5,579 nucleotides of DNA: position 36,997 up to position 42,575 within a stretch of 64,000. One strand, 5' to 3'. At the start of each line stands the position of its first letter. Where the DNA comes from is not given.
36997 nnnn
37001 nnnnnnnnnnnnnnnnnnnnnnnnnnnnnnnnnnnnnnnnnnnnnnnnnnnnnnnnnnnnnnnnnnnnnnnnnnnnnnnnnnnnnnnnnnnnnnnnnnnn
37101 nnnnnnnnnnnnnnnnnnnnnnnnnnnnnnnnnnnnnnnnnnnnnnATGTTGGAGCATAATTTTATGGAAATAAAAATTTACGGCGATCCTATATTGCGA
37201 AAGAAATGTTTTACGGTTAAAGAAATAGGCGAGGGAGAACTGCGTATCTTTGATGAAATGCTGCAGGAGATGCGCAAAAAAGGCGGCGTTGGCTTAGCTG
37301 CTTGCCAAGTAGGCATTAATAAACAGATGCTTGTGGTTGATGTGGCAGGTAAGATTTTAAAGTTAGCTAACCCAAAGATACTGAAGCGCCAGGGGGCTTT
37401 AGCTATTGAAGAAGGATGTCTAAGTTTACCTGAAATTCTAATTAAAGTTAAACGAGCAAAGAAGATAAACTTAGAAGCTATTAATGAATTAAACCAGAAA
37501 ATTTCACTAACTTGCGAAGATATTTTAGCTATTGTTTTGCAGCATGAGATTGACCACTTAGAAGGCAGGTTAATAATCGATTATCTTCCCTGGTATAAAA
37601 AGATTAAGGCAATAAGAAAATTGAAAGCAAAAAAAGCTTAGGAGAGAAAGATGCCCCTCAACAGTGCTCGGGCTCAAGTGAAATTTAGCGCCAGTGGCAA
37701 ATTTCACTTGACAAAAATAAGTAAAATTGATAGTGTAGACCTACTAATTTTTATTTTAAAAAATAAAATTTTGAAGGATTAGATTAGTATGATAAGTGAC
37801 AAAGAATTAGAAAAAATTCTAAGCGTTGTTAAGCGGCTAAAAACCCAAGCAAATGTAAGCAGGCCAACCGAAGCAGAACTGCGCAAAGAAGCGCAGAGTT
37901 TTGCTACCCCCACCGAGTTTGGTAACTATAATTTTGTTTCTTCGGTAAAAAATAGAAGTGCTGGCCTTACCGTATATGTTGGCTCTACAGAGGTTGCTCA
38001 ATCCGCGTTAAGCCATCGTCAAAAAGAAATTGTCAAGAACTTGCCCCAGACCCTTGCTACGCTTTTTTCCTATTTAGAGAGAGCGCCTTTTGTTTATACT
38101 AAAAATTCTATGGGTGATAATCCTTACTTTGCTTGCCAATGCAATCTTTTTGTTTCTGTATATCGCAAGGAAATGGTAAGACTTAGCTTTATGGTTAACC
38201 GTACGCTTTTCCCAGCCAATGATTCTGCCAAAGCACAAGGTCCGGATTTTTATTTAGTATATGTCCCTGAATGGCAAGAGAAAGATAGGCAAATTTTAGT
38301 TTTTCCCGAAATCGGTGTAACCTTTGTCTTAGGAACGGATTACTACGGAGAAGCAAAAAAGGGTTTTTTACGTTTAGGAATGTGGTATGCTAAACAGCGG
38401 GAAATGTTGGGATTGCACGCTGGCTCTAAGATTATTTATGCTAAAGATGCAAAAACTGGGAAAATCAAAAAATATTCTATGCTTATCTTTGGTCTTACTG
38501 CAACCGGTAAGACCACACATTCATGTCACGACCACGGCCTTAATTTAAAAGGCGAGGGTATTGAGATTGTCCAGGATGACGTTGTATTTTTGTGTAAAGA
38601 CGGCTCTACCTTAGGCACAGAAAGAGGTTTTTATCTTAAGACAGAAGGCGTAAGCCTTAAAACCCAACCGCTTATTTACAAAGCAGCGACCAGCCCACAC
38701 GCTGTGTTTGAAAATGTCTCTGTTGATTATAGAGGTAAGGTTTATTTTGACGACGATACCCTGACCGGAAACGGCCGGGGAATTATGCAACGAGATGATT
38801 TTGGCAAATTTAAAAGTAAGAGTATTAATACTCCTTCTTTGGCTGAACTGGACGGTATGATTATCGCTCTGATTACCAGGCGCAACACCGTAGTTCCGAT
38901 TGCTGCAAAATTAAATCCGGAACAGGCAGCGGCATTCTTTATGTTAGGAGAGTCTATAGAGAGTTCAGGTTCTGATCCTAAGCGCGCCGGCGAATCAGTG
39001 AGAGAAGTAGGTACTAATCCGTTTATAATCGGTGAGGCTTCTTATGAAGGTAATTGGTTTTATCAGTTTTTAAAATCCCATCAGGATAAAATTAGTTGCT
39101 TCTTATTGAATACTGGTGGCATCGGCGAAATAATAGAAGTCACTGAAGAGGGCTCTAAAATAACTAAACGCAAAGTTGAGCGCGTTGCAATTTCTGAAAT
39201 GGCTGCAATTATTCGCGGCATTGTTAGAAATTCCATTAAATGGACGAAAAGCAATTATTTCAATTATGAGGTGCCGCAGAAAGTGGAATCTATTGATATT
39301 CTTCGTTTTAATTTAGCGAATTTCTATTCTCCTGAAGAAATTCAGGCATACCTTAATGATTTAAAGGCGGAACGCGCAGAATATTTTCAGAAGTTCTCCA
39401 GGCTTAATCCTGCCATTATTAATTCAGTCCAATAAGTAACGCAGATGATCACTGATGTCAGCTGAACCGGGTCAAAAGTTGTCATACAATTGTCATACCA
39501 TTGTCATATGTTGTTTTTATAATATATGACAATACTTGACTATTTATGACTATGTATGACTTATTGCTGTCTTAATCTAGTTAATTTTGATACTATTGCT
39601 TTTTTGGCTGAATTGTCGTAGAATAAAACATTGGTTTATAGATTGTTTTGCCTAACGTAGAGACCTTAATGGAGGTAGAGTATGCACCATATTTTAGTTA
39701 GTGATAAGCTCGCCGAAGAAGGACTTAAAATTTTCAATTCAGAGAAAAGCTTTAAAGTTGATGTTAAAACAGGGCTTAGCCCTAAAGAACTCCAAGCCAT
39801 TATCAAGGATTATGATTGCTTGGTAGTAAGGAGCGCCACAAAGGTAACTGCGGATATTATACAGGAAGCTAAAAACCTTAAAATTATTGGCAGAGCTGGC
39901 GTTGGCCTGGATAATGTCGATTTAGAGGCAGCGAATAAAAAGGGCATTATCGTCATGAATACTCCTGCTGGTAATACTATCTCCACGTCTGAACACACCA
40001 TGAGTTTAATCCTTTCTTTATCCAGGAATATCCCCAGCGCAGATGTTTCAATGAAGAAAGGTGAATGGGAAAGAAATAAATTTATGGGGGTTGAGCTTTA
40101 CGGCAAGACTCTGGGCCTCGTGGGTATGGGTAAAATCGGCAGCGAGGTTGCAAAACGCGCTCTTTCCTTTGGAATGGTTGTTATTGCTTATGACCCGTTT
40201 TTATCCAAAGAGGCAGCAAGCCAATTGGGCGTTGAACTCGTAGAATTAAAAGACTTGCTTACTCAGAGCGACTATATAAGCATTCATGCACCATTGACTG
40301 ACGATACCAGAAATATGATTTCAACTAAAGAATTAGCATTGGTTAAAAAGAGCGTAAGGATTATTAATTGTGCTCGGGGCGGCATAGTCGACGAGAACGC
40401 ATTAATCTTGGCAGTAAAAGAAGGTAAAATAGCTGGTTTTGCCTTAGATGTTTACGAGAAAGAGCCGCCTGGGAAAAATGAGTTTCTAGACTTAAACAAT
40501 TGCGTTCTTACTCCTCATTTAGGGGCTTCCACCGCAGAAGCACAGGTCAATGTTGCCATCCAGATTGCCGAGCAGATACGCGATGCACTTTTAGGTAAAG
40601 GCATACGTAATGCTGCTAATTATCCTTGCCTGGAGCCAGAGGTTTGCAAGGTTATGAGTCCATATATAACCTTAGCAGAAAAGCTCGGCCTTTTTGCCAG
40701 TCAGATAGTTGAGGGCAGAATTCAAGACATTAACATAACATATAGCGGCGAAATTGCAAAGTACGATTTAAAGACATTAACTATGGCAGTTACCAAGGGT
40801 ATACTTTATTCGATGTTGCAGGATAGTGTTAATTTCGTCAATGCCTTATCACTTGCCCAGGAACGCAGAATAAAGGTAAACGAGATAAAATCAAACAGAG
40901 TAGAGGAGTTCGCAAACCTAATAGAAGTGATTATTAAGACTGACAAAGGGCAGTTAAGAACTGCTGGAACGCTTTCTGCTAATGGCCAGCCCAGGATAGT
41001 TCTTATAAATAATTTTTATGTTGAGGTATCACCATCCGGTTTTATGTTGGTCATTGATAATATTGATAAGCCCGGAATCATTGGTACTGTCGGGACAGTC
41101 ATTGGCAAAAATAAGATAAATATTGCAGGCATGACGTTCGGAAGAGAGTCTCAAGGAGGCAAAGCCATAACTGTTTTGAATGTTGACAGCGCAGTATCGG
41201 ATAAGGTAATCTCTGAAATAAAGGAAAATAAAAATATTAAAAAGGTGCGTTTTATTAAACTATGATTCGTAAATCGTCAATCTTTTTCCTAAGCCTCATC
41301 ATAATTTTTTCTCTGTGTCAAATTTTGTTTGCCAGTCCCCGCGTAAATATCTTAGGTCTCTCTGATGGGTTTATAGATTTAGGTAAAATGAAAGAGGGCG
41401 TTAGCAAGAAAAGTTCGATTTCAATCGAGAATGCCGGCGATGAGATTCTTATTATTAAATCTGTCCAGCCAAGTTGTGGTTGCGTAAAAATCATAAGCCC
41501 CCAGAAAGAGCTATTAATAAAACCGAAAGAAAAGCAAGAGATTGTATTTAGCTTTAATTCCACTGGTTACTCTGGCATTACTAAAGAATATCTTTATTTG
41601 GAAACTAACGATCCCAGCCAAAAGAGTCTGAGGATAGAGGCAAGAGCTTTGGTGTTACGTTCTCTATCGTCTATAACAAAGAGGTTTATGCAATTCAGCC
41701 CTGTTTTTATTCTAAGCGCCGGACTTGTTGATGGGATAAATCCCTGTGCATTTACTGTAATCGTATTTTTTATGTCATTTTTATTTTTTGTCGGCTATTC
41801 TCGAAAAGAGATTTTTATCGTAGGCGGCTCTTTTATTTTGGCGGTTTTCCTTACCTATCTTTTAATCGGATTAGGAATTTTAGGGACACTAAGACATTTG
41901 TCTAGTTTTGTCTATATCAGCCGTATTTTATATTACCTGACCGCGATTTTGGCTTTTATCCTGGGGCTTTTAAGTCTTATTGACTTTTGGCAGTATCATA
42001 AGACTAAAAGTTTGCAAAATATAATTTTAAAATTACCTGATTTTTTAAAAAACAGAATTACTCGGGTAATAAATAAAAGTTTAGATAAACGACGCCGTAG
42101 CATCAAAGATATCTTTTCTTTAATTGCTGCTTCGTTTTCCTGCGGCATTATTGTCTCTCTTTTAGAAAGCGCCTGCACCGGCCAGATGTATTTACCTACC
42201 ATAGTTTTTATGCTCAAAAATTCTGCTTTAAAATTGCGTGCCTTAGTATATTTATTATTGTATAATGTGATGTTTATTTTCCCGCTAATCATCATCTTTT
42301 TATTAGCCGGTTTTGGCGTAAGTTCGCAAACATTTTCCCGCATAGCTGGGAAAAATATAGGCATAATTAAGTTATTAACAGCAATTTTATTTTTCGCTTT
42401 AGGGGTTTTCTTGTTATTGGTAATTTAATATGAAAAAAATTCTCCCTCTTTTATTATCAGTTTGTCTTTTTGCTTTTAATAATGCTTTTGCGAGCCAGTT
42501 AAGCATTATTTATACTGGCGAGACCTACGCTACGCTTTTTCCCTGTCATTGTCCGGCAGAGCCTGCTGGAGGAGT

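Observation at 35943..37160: Unusual REC-GGDEF(GGDDF)-MshEN architecture, a stand-alone c-di-GMP receptor module fused to a cyclase-like response regulator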

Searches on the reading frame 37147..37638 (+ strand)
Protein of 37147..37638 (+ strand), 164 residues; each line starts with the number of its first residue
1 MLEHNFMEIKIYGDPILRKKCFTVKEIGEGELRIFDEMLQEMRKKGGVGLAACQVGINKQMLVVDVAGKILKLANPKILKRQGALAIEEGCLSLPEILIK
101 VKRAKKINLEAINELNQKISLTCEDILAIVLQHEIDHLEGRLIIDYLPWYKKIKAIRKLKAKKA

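Call 14: search_protein_families(library=pfam, proteins=[window:37147-37638:+], max_evalue=0.001)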
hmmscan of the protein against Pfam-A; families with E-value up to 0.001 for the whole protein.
window:37147-37638:+ (164 aa): 1 family
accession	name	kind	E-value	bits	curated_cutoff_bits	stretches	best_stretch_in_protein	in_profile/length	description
PF01327.26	Pep_deformylase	-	3.5e-41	140.8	22.8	1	8-147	3-150/156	Polypeptide deformylase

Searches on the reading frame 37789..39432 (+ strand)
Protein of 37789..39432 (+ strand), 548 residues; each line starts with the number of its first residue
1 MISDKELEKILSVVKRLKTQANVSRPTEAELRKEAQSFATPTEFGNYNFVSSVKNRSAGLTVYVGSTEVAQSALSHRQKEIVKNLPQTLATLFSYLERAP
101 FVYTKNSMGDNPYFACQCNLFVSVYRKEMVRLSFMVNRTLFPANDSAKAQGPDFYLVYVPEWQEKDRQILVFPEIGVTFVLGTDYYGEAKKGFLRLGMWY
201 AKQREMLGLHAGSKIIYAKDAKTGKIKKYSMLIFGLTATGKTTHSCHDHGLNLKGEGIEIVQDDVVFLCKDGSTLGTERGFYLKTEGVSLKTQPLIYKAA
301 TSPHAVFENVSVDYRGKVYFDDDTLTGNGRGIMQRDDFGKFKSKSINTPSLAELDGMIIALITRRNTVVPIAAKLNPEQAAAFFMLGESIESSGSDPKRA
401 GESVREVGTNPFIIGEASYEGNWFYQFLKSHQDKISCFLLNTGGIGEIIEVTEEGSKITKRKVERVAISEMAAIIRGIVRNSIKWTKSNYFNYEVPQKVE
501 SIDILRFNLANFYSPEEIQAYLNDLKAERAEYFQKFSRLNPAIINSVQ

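Call 14: search_protein_families(library=pfam, proteins=[window:37789-39432:+], max_evalue=0.001)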
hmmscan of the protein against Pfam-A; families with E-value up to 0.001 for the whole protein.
window:37789-39432:+ (548 aa): 1 family
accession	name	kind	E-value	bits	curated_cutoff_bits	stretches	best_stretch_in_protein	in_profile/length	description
PF01293.25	PEPCK_ATP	-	2.2e-52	178.8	26.5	1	39-503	22-463/465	Phosphoenolpyruvate carboxykinase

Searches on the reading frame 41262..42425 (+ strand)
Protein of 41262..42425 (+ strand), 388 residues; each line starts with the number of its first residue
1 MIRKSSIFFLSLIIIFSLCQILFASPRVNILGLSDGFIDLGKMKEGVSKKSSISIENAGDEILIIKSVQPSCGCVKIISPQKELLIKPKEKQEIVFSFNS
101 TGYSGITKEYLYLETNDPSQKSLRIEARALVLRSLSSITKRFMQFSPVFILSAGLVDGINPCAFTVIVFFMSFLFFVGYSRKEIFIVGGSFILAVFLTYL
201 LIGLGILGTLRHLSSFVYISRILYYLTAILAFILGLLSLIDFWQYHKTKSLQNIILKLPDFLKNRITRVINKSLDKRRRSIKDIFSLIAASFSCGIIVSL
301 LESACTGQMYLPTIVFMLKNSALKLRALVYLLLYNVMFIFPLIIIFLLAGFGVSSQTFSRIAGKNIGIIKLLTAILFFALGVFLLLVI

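Call 65: search_protein_families(library=pfam, proteins=[window:41262-42425:+], max_evalue=0.0001)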
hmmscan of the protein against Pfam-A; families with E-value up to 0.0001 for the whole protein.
window:41262-42425:+ (388 aa): 2 families
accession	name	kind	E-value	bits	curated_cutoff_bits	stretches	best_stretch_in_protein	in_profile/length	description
PF07610.17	DUF1573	-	3.3e-14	53.1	26.1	1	38-127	8-96/98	Protein of unknown function (DUF1573)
PF22544.2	HYDIN_VesB_CFA65-like_Ig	-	1e-12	48.6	25.5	1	30-127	2-99/100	HYDIN/CFA65/VesB-like, Ig-like domain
